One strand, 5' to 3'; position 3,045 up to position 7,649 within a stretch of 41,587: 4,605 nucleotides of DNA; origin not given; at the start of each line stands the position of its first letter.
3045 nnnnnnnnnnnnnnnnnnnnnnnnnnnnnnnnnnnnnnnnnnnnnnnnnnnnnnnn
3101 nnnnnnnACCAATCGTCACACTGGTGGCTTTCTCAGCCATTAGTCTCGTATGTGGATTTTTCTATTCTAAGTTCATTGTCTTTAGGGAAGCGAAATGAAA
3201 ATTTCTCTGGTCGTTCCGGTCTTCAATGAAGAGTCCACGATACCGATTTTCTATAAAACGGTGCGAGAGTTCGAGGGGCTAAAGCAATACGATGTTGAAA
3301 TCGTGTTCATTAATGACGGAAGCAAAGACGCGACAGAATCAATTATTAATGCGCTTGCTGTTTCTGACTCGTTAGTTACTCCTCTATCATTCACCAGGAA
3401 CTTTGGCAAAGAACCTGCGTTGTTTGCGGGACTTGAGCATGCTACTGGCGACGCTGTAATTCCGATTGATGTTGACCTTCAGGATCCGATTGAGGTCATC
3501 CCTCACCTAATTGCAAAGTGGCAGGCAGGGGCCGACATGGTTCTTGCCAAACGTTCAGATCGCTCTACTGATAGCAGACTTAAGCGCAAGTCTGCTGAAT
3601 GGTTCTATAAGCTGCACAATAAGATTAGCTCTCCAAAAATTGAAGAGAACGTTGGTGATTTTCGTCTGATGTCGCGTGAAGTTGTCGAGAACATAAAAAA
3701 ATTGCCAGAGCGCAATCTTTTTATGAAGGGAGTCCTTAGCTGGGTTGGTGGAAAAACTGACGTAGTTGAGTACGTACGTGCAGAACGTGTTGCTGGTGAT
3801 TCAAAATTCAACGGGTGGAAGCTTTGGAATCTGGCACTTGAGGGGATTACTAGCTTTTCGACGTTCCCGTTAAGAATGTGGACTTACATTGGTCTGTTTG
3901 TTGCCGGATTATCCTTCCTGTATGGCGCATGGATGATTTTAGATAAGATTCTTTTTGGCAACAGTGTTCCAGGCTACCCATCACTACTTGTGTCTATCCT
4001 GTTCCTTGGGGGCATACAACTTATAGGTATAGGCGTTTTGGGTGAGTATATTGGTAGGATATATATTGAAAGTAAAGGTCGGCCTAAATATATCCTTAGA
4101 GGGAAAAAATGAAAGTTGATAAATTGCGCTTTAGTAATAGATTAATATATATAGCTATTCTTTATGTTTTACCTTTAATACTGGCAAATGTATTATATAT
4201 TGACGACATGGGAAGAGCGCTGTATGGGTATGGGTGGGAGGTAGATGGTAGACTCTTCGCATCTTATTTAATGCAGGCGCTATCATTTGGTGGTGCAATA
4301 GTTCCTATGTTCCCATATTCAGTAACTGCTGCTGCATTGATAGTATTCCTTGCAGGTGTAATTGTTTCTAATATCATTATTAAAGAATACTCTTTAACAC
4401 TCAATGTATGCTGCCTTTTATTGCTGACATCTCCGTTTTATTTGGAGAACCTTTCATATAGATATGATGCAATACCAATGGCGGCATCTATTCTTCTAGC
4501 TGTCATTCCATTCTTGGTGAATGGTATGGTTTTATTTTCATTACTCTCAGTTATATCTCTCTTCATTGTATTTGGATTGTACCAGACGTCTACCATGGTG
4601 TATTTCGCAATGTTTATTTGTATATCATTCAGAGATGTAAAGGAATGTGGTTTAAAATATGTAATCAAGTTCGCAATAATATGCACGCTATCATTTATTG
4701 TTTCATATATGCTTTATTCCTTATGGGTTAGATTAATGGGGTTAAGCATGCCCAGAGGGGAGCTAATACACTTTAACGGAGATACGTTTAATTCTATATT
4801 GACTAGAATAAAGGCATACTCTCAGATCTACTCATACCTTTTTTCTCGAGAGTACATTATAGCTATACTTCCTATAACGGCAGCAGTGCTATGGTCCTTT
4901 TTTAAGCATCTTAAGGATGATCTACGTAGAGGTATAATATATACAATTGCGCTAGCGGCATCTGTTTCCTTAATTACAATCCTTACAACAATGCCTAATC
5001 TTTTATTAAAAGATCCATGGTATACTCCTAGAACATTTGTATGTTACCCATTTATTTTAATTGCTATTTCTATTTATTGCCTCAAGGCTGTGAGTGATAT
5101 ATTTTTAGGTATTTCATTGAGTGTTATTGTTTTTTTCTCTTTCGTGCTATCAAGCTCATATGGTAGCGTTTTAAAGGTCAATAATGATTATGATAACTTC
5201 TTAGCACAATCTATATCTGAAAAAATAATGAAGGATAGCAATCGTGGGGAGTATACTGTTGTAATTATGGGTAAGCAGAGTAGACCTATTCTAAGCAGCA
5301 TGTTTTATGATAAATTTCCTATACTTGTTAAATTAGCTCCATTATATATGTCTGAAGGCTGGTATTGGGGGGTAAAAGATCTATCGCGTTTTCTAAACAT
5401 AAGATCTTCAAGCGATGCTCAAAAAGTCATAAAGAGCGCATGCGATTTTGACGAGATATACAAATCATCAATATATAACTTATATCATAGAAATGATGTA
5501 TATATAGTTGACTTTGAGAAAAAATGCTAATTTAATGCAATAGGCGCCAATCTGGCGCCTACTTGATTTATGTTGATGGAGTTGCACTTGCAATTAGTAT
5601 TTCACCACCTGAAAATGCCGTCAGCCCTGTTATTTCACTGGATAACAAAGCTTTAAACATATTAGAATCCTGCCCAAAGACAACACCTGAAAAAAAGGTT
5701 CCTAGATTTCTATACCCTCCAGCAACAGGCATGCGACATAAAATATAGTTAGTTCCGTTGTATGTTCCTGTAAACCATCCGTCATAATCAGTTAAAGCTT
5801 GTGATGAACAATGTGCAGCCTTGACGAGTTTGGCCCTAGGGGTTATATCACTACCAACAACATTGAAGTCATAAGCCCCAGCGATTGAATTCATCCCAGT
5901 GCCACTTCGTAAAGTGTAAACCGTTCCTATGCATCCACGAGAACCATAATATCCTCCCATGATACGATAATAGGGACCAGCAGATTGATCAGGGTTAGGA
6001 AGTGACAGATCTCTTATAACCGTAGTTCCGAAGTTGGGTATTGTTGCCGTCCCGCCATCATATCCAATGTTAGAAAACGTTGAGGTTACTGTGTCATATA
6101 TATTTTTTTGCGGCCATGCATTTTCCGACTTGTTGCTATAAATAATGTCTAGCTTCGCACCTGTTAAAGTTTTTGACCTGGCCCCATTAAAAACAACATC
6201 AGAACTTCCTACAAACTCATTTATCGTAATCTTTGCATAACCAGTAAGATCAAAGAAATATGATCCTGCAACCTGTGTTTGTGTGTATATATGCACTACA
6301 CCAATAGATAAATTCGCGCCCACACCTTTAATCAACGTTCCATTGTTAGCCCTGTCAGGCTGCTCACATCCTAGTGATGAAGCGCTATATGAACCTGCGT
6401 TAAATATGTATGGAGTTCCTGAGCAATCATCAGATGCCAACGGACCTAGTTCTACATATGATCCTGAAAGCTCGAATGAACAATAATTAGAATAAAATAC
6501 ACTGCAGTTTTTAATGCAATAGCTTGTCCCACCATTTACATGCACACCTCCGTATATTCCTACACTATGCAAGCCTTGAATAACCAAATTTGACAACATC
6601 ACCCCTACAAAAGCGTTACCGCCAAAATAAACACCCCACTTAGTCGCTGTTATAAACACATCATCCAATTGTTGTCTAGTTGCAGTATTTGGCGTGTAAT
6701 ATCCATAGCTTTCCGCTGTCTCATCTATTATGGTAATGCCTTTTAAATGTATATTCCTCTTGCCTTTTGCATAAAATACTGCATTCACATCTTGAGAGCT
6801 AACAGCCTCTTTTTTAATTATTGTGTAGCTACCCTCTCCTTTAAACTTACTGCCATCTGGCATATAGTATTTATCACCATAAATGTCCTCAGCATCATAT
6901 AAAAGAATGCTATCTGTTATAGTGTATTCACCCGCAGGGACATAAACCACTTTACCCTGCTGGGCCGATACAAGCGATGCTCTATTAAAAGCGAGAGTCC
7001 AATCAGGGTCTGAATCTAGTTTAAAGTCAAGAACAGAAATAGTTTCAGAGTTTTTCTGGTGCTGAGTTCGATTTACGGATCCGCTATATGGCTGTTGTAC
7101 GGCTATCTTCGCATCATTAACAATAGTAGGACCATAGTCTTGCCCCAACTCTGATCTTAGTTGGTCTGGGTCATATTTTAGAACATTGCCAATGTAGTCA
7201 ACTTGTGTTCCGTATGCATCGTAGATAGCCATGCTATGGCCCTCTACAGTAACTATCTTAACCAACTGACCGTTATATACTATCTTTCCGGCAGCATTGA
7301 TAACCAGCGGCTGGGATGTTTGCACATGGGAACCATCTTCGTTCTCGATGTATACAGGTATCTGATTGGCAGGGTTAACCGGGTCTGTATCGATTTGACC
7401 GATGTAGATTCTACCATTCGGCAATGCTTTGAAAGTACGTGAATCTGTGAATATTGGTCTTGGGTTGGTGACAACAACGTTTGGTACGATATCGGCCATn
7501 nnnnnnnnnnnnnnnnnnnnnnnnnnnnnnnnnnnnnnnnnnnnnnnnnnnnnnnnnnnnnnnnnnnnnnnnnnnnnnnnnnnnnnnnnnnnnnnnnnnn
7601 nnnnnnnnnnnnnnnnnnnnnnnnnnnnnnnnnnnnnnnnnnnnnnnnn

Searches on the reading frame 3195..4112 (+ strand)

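Call 65: search_protein_families(library=pfam, proteins=[window:3195-4112:+], max_evalue=0.00001)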
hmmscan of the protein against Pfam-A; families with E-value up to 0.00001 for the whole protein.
window:3195-4112:+ (305 aa): 1 family
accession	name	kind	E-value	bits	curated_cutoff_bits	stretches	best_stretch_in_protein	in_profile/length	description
PF00535.33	Glycos_transf_2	-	2.7e-31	109.2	23.3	1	4-167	1-167/168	Glycosyl transferase family 2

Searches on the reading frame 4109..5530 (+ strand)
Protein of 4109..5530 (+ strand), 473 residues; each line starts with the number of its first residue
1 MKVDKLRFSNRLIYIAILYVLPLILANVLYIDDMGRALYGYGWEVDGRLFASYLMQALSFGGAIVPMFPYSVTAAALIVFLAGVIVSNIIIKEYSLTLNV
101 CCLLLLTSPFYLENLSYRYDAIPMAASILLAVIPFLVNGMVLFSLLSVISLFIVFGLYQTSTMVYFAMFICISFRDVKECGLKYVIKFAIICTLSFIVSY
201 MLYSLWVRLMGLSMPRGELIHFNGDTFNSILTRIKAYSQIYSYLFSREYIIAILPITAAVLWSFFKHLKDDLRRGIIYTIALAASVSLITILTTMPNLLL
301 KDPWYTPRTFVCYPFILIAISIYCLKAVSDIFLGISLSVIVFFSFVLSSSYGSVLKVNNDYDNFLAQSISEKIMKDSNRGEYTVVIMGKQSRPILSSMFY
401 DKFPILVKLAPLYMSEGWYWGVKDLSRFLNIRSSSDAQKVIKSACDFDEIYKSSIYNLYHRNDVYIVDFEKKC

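Call 7: search_protein_families(library=pfam, proteins=[window:4109-5530:+], max_evalue=0.01)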
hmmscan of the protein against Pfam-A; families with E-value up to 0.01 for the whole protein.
window:4109-5530:+ (473 aa): 1 family
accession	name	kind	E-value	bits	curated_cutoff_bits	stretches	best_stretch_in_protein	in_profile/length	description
PF14264.12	Glucos_trans_II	-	9.5e-25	87.8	30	1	23-318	3-316/317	Glucosyl transferase GtrII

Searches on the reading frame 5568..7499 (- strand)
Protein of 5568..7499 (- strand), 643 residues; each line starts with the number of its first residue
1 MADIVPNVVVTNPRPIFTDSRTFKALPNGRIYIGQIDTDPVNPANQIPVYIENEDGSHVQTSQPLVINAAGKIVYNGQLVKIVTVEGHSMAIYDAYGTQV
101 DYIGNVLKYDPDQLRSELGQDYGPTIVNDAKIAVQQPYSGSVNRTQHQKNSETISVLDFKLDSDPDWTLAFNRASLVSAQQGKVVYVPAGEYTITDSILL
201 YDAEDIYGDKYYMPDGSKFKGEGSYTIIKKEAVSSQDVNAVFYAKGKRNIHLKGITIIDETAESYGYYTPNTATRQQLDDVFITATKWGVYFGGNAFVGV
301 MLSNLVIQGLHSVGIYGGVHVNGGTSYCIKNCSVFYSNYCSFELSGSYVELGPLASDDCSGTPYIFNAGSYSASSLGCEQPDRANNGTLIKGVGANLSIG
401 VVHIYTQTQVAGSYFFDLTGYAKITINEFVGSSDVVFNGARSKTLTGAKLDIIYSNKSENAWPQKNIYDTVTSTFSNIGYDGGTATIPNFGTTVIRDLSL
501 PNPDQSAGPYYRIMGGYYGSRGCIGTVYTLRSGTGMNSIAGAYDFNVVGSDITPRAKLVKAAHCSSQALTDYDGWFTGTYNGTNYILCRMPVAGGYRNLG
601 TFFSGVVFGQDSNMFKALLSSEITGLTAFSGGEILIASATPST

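Call 6: search_protein_families(library=phrogs, proteins=[window:5568-7499:-], max_evalue=0.01)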
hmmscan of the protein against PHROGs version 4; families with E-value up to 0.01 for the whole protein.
window:5568-7499:- (643 aa): 26 families (the best 25 are shown)
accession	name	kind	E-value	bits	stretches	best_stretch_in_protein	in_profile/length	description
phrog_21710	-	unknown function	0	1116.6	1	1-640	1-654/654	-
phrog_8280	-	tail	4e-88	298.6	1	1-426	1-397/632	tail spike protein with colonic acid degradation activity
phrog_7173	-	tail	4.8e-71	241.5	1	1-127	1-127/626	tail spike protein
phrog_26467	-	tail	4.5e-53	181.8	1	1-120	1-120/343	tail spike protein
phrog_16355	-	unknown function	6.5e-50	171.5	1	1-132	1-132/799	-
phrog_33504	-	unknown function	7e-49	167.8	1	1-123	1-123/604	-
phrog_34132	-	unknown function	1.2e-47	163.7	1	1-114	1-114/794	-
phrog_19528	-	tail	1.8e-46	160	1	1-130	1-132/705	tail spike protein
phrog_17420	-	tail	7e-45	154.8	1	7-142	15-150/568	tail protein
phrog_22294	-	unknown function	4.9e-42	145.1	1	20-130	2-112/779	-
phrog_28781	-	tail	2.6e-41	142.5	1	1-230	1-247/644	tail spike protein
phrog_29018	-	unknown function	1.4e-40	140.5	1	20-127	2-109/694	-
phrog_19784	-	tail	2.5e-40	139.4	1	1-136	1-138/645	tail spike protein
phrog_17606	-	unknown function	1.6e-37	130.2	1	4-133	12-140/753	-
phrog_8875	-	tail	2.2e-36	126.8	1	1-126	1-126/617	tail fiber protein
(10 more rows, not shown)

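Call 7: search_protein_families(library=pfam, proteins=[window:5568-7499:-], max_evalue=0.01)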
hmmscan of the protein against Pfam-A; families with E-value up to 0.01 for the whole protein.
window:5568-7499:- (643 aa): 2 families
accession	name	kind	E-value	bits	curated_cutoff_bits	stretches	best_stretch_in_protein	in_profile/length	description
PF09008.15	Head_binding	-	1.3e-58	196.5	24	1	1-113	1-113/113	Head binding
PF12708.12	Pect-lyase_RHGA_epim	-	2.3e-09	37.8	27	1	157-333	5-182/213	Rhamnogalacturonase A/epimerase, pectate lyase-like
